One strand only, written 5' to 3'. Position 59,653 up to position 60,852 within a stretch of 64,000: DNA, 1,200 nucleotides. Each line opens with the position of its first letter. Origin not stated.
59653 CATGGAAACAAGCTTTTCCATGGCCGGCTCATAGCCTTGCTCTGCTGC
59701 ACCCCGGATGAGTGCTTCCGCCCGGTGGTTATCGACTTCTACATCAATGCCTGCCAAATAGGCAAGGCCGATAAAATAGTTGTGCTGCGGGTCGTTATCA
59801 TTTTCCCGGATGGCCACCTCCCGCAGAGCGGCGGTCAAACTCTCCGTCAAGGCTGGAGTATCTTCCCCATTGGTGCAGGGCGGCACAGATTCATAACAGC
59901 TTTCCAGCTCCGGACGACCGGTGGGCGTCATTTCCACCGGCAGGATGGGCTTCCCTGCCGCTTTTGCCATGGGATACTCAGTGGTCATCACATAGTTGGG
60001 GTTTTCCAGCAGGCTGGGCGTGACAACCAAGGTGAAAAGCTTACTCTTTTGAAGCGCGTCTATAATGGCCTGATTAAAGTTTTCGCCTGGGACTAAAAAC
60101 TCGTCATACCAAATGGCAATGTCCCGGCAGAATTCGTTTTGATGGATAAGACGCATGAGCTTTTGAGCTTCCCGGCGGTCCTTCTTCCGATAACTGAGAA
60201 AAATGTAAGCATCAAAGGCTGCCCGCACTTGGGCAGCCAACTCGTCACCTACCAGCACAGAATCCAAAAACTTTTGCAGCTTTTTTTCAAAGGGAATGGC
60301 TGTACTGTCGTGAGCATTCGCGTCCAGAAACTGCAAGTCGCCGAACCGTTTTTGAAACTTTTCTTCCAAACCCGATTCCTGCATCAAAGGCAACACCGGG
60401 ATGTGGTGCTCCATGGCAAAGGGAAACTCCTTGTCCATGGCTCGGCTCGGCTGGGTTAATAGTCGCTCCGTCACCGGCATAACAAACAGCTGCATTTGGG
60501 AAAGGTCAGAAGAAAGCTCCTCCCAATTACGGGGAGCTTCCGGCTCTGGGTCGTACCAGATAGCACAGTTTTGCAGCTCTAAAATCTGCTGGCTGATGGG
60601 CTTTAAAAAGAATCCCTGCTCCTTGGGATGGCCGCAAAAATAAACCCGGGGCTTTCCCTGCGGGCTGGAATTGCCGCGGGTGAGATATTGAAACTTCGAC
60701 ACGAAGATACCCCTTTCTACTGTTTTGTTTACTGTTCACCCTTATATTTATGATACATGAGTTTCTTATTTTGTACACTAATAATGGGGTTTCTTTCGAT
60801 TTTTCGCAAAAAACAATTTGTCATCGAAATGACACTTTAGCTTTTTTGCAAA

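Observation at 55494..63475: Three tandem genes encoding TIR-TIR-SEL1-TPR proteins: a candidate undescribed single-polypeptide effector/sensor family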

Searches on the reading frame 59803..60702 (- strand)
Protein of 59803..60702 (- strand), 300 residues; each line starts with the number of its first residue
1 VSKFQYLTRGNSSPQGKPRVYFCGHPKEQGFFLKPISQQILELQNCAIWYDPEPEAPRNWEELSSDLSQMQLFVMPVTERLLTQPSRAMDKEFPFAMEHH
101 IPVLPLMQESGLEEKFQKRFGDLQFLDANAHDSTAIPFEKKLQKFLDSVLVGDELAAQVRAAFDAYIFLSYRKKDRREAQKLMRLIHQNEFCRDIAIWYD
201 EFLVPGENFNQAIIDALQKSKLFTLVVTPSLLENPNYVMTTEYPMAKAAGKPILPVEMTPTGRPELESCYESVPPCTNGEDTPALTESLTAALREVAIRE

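Call 61: search_protein_representatives(protein=window:59803-60702:-)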
Query: 300 residues. Proteins with E-value up to 0.001 (for the whole library): 2626; up to 1e-10: 2130; up to 1e-30: 1646. The best 150 are listed.
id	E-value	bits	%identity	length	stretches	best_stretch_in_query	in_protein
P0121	3.7e-166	568.3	55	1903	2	5-280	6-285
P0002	2.6e-146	503.2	75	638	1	1-299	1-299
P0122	4.2e-124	430.3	64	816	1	1-300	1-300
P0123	6.2e-124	429.7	67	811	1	4-299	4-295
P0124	1.4e-121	422.0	64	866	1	3-300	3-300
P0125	3.5e-121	420.7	64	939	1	1-300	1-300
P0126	8.7e-120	416.1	64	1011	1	2-300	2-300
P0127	1.6e-119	415.3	63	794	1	4-300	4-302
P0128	6.1e-119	413.3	63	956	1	3-300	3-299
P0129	1.0e-117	409.3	61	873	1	3-300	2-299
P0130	1.3e-117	409.0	63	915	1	3-298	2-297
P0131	8.8e-117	406.3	61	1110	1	2-300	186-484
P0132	2.9e-116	404.5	61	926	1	3-300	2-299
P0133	8.5e-116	403.0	63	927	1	2-299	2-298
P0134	2.2e-115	401.7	61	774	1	3-300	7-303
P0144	4.5e-113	394.1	61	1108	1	2-300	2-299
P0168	1.9e-108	379.0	59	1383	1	1-300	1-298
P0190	6.4e-107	373.9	60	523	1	10-300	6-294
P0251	1.9e-102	359.2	57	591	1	5-298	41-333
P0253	2.6e-102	358.8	59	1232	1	4-300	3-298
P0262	8.2e-102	357.1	54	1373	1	1-299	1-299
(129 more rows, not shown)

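Call 62: search_protein_families(library=pfam, proteins=[P0121, P0168, P0262, P0253, P0131, P0144, P0190, P0251], max_evalue=0.000001)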
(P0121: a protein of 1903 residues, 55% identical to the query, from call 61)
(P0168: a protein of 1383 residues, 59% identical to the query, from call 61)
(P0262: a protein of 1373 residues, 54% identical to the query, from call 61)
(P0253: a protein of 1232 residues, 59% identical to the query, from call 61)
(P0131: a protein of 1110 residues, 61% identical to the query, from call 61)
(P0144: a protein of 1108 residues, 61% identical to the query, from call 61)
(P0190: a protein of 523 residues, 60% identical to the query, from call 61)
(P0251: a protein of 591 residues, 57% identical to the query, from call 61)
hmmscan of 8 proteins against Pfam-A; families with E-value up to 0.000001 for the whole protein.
P0121 (1903 aa): 3 families
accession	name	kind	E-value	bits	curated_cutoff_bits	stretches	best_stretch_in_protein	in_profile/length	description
PF13676.11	TIR_2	-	6.9e-21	75.4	28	1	172-264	1-92/122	TIR domain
PF13424.12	TPR_12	-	3.2e-15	56.5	30.1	0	1565-1610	8-56/77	Tetratricopeptide repeat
PF08238.18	Sel1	-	5e-11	43.1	30.7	0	345-370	2-27/36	Sel1 repeat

P0168 (1383 aa): 4 families
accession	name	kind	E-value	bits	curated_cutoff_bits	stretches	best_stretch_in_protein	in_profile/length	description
PF13306.12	LRR_5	-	6.4e-160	524.3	27.7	5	963-1092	1-127/127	BspA type Leucine rich repeat region (6 copies)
PF13855.12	LRR_8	-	2.7e-26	91.6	27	0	1202-1245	14-58/61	Leucine rich repeat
PF13676.11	TIR_2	-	8.4e-10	39.6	28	1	165-257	1-92/122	TIR domain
PF23952.1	LRR_EndoS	-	2.3e-08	34.7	27.9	0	1306-1369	37-100/116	Endo-beta-N-acetylglucosaminidase EndoS LRR domain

P0262 (1373 aa): 9 families
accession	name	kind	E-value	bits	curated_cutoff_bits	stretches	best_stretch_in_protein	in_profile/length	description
PF13676.11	TIR_2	-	3.9e-20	73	28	2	167-260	1-93/122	TIR domain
PF07719.23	TPR_2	-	1.6e-16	59.4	27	0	633-661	2-30/34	Tetratricopeptide repeat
PF13424.12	TPR_12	-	7.6e-14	52.1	30.1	0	586-661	4-74/77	Tetratricopeptide repeat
PF13181.12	TPR_8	-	1.1e-13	50.5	25.7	0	586-615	2-31/34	Tetratricopeptide repeat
PF00515.34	TPR_1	-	1.9e-11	43.7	27.8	0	634-659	3-28/34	Tetratricopeptide repeat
PF13176.12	TPR_7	-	8.3e-09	35.3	27.9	0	990-1024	1-35/36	Tetratricopeptide repeat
PF13414.12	TPR_11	-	1.8e-07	31.2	26.8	0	642-661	4-23/42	TPR repeat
PF08238.18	Sel1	-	3.5e-07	31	30.7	0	309-338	5-34/36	Sel1 repeat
PF13374.12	TPR_10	-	3.7e-07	30.4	27.5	0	585-618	2-35/42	Tetratricopeptide repeat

P0253 (1232 aa): 5 families
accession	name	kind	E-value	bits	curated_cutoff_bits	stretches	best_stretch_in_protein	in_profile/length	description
PF13424.12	TPR_12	-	8e-26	90.5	30.1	0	939-1011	9-76/77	Tetratricopeptide repeat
PF07719.23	TPR_2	-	6.8e-09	35.6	27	0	704-731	3-30/34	Tetratricopeptide repeat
PF13676.11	TIR_2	-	1.9e-08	35.3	28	1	165-259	1-93/122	TIR domain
PF00515.34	TPR_1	-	2.5e-08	33.9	27.8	0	705-731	4-30/34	Tetratricopeptide repeat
PF08238.18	Sel1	-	9.3e-08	32.8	30.7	0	308-337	6-35/36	Sel1 repeat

P0131 (1110 aa): 7 families
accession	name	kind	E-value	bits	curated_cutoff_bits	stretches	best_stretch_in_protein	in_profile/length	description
PF02493.26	MORN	-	5.1e-62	202.5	22.5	2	954-974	1-21/23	MORN repeat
PF13424.12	TPR_12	-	5.8e-18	65.3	30.1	0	627-695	7-77/77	Tetratricopeptide repeat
PF13181.12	TPR_8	-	1.3e-16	59.6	25.7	0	858-886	3-31/34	Tetratricopeptide repeat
PF07719.23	TPR_2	-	6.4e-15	54.4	27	0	858-885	3-30/34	Tetratricopeptide repeat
PF00515.34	TPR_1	-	1e-11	44.5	27.8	0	858-884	3-29/34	Tetratricopeptide repeat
PF13676.11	TIR_2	-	1.3e-11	45.5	28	1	351-464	1-109/122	TIR domain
PF17874.7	TPR_MalT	-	6.2e-07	29.5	45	0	812-905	83-171/336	MalT-like TPR region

P0144 (1108 aa): 4 families
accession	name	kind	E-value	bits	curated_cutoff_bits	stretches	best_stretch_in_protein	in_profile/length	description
PF13424.12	TPR_12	-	1.5e-13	51.1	30.1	0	491-535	9-55/77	Tetratricopeptide repeat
PF13676.11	TIR_2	-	2.3e-12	47.9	28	1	166-262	1-95/122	TIR domain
PF00515.34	TPR_1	-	6.4e-11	42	27.8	0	492-514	8-30/34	Tetratricopeptide repeat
PF07719.23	TPR_2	-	1.5e-10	40.8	27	0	492-515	8-31/34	Tetratricopeptide repeat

P0190 (523 aa): 2 families
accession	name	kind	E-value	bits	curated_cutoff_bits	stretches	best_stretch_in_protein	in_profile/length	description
PF13676.11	TIR_2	-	4.7e-11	43.7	28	1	161-250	1-89/122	TIR domain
PF13424.12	TPR_12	-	3.8e-08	33.9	30.1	1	386-438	8-60/77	Tetratricopeptide repeat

P0251 (591 aa): 2 families
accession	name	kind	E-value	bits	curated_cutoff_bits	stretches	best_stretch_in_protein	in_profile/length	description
PF13676.11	TIR_2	-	2.3e-09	38.2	28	1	202-293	1-91/122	TIR domain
PF08238.18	Sel1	-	9.1e-08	32.8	30.7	0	377-405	2-30/36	Sel1 repeat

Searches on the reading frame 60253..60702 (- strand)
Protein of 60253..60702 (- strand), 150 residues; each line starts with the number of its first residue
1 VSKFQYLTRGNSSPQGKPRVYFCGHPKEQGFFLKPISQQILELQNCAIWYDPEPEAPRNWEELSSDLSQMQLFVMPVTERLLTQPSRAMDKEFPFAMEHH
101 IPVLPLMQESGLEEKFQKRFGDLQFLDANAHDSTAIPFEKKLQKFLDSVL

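Call 46: search_solved_structures(query=A4, max_evalue=10, show_alignments=2)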
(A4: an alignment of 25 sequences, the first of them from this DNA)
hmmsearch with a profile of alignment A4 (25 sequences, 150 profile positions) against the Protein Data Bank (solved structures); distinct sequences matched with E-value up to 10: 6.
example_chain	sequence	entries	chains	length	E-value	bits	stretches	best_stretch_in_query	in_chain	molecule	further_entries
5n5y_Q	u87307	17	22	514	0.18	15.2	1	56-130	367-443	RNA polymerase I-specific transcription initiation factor RRN7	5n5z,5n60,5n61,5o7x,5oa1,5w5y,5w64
2h31_A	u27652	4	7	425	0.38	14.1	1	93-129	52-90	Multifunctional protein ADE2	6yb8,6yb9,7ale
8j0h_A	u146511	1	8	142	0.67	13.3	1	33-111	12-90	Uncharacterized protein C4H3.06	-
13he_A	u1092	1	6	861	0.86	13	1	65-145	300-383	Aldehyde-alcohol dehydrogenase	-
8uhw_A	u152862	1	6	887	0.89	12.9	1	65-145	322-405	Aldehyde-alcohol dehydrogenase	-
4k2x_A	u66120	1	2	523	1.7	12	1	70-121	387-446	Polyketide oxygenase/hydroxylase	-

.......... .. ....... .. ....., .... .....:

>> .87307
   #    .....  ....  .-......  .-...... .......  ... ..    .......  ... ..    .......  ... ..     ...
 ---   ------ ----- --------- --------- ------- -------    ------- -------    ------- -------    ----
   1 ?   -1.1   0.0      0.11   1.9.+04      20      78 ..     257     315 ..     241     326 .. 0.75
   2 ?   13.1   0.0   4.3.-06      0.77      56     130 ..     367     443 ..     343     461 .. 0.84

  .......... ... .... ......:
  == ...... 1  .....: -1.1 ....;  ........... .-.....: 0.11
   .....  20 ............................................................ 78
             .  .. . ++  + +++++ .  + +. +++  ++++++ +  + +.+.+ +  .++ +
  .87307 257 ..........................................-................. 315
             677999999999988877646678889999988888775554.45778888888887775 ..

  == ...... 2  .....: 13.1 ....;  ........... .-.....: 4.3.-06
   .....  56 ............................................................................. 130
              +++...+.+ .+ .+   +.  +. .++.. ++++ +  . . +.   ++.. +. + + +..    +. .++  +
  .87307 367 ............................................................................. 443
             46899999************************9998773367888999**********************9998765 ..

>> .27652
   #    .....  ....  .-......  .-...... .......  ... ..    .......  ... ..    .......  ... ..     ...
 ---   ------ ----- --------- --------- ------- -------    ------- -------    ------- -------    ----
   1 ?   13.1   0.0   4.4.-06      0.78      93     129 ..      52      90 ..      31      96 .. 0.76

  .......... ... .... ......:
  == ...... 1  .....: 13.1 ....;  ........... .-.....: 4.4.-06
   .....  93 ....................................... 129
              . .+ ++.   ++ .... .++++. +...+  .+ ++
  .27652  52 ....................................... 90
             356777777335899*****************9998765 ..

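Call 50: predict_structure(alignment_id=A4)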
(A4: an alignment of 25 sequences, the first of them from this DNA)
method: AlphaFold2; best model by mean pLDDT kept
length: 150 residues; sequences in the alignment: 25
mean_pLDDT: 93.4   pTM: 0.88
mean pLDDT of the five models: 93.4, 92.4, 92.4, 92.2, 92.0
residues with pLDDT >= 90: 130; 70-90: 16; 50-70: 4; < 50: 0
segments of 3 or more residues with pLDDT < 50: none
pLDDT, mean of each block of 10 residues (from residue 1): 90 96 96 96 97 92 95 97 95 96 95 92 88 79 95
secondary structure, 60 per line:
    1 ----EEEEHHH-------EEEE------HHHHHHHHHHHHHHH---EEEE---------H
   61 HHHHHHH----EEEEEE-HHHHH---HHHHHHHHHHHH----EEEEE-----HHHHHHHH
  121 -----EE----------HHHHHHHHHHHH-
elements in order: E5-8 E19-22 H29-43 E47-50 H60-67 E72-77 H79-83 H87-98 E103-107 H113-120 H138-149

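Call 54: fold_search(model_id=the predicted structure, library=pdb)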
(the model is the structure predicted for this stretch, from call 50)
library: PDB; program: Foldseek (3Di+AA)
matches with E <= 10: 1669; with E <= 0.001: 9
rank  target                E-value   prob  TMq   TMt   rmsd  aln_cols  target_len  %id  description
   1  4c6t_B                1.4e-04  1.00  0.51  0.47   7.0       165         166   10  Crystal structure of the RPS4 and RRS1 TIR domain heterodimer (released 2014-05-28)
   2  4c6t_D                1.7e-04  1.00  0.51  0.48   6.6       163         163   10  Crystal structure of the RPS4 and RRS1 TIR domain heterodimer (released 2014-05-28)
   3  7anw_A                2.7e-04  1.00  0.59  0.16   6.6       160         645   12  hSARM1 NAD+ complex (released 2020-11-11)
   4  4c6r_A                4.0e-04  1.00  0.53  0.50   6.6       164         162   10  Crystal structure of the TIR domain from the Arabidopsis Thaliana disease resistance protein RPS4 (released 2014-05-28)
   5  9mw2_B                4.6e-04  1.00  0.55  0.59   5.6       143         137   16  Structure of SARM1 TIR domain bound to G6831 (released 2026-02-04)
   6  4lzp_D                4.9e-04  1.00  0.56  0.63   4.4       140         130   13  Structure of the TIR domain of the immunosuppressor BtpA from Brucella (released 2013-11-06)
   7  8u72_F                6.4e-04  1.00  0.53  0.22   6.8       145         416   16  Cryo-EM structure of the SPARTA oligomer with guide RNA and target DNA (released 2024-06-12)
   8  6o0q_A                7.8e-04  1.00  0.54  0.57   5.6       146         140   15  Crystal structure of the TIR domain from human SARM1 in complex with ribose (released 2019-09-04)
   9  9ugj_B                9.5e-04  1.00  0.56  0.60   5.5       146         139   13  Structure of SARM1 bound to SIR3-ADPR (released 2026-02-18)
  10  8spo_E                1.0e-03  1.00  0.61  0.27   4.2       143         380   12  Tetramerized activation of MapSPARTA bound with NAD+ (released 2023-08-23)
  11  7djt_A                1.0e-03  1.00  0.60  0.16   6.2       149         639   13  Human SARM1 inhibitory state bounded with inhibitor dHNN (released 2021-05-19)
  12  9i9q_D                1.0e-03  1.00  0.46  0.50   6.5       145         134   16  Crystal structure of DNPH1 bound by compound 2. (released 2025-11-12)
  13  8k34_A                1.1e-03  1.00  0.56  0.23   4.4       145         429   14  Cryo-EM structure of SPARTA gRNA binary complex (released 2024-01-17)
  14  6o0u_A                1.1e-03  1.00  0.54  0.57   5.9       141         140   16  Crystal structure of the TIR domain H685A mutant from human SARM1 (released 2019-09-04)
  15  8rps_A                1.2e-03  1.00  0.46  0.52   6.3       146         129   16  Crystal structure of human DNPH1 mutant- D80N bound to 5hmdUMP (released 2024-11-20)
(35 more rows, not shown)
